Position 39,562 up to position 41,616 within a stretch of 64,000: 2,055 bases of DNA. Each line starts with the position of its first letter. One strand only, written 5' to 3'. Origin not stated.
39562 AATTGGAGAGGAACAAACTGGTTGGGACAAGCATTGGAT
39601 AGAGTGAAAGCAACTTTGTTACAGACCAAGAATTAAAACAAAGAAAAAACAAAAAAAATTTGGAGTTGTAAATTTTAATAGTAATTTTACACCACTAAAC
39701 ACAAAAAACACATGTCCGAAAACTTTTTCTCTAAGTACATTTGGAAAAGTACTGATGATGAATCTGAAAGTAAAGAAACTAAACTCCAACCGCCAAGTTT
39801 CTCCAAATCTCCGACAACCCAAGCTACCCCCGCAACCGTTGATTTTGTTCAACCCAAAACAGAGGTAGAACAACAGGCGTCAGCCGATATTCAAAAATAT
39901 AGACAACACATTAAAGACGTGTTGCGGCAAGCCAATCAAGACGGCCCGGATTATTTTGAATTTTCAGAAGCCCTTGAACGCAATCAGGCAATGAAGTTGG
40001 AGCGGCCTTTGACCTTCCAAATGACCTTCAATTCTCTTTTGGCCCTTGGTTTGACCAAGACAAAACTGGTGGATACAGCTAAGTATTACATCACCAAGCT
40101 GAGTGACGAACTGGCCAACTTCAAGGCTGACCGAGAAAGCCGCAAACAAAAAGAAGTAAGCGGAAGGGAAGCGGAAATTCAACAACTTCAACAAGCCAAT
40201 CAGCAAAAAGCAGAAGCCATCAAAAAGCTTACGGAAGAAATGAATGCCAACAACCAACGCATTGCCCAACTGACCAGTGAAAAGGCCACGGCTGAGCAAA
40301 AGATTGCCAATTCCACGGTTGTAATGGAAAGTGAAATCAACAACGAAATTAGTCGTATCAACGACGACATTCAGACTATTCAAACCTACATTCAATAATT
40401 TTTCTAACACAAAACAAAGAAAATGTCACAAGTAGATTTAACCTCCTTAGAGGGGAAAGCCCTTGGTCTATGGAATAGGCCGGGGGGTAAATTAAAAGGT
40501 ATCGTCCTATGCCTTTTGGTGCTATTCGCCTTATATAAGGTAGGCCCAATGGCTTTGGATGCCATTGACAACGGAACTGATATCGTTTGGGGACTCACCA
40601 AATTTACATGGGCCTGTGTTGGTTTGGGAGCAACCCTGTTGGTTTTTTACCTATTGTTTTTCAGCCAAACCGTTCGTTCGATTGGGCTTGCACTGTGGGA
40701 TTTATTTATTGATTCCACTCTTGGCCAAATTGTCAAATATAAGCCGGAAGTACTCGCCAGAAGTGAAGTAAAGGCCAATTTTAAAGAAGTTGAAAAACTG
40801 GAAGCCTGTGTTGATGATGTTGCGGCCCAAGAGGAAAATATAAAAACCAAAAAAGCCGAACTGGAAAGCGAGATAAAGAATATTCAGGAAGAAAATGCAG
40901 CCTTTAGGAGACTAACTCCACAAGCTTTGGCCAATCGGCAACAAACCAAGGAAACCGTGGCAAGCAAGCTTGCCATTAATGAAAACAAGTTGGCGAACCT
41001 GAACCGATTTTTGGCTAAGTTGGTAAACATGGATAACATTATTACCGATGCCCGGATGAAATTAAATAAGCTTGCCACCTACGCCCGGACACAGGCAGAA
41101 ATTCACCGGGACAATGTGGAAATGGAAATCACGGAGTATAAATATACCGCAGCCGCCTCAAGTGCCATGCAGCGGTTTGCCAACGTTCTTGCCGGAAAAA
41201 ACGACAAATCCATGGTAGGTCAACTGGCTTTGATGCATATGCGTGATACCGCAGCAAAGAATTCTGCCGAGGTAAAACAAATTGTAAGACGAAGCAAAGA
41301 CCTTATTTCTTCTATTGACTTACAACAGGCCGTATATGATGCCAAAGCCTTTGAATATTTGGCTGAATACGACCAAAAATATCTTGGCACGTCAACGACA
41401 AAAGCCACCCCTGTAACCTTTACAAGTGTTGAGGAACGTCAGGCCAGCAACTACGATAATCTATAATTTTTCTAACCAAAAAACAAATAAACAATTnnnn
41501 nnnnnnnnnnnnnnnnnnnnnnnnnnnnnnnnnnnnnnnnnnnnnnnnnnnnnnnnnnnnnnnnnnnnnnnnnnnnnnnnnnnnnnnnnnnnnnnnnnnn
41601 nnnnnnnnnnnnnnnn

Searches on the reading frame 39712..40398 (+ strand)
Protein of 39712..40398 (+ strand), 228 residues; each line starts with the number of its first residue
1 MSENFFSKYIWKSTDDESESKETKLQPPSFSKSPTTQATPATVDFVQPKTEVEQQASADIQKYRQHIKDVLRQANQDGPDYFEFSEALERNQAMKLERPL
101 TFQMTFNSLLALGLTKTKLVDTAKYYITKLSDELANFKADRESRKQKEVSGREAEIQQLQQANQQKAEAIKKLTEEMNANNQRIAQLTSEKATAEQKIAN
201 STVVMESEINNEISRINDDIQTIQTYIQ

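Call 3: search_protein_families(library=pfam, proteins=[window:39712-40398:+], max_evalue=0.1)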
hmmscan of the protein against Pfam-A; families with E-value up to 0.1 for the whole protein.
window:39712-40398:+ (228 aa): 3 families
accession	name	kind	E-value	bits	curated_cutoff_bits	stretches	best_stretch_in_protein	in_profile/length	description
PF08647.16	BRE1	-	0.0028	18.1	27.9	1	153-215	2-63/95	BRE1 E3 ubiquitin ligase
PF04849.18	HAP1_N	-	0.0056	16.3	33.9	1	122-202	212-291/307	HAP1 N-terminal conserved region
PF12329.13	TMF_DNA_bd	-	0.0098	16.3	35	1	147-202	12-67/74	TATA element modulatory factor 1 DNA binding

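Call 4: search_protein_families(library=phrogs, proteins=[window:39712-40398:+], max_evalue=0.01)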
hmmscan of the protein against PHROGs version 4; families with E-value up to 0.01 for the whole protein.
window:39712-40398:+ (228 aa): 1 family
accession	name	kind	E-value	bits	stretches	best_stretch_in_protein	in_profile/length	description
phrog_3760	-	head and packaging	0.0024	18.8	1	138-197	56-115/209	head scaffolding protein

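Call 98: search_protein_families(library=padloc, proteins=[window:39712-40398:+], max_evalue=0.001)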
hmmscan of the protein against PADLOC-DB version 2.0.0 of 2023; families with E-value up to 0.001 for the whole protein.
window:39712-40398:+ (228 aa): 2 families
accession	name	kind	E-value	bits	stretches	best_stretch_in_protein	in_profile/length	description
PDLC00259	LmuB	-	0.00022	18.2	1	120-216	200-294/588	AAA ATPase domain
PDLC00262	LmuB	-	0.00051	17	1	120-216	200-294/588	AAA ATPase domain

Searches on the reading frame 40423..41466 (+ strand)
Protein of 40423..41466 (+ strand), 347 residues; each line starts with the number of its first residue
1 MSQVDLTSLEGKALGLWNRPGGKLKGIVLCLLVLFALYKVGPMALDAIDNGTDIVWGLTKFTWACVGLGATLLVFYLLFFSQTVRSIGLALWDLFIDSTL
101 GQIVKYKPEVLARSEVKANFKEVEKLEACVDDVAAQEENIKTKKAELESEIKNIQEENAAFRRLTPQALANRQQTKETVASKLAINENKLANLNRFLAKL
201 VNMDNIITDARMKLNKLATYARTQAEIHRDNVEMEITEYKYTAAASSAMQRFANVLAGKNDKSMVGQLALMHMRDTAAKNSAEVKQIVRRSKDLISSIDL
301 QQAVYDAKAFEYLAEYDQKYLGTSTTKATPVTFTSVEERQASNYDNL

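Call 3: search_protein_families(library=pfam, proteins=[window:40423-41466:+], max_evalue=0.1)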
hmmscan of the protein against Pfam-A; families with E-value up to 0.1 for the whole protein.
window:40423-41466:+ (347 aa): 2 families
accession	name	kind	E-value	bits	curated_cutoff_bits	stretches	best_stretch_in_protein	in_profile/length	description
PF13863.11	DUF4200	-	0.011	16.5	29.7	1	126-221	15-110/119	Domain of unknown function (DUF4200)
PF01166.23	TSC22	-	0.033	14.8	30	1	138-173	17-53/57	TSC-22/dip/bun family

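Call 4: search_protein_families(library=phrogs, proteins=[window:40423-41466:+], max_evalue=0.01)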
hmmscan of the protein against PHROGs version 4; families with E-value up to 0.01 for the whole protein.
window:40423-41466:+ (347 aa): 0 families

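Call 98: search_protein_families(library=padloc, proteins=[window:40423-41466:+], max_evalue=0.001)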
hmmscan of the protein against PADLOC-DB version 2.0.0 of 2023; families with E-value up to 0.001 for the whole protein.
window:40423-41466:+ (347 aa): 0 families
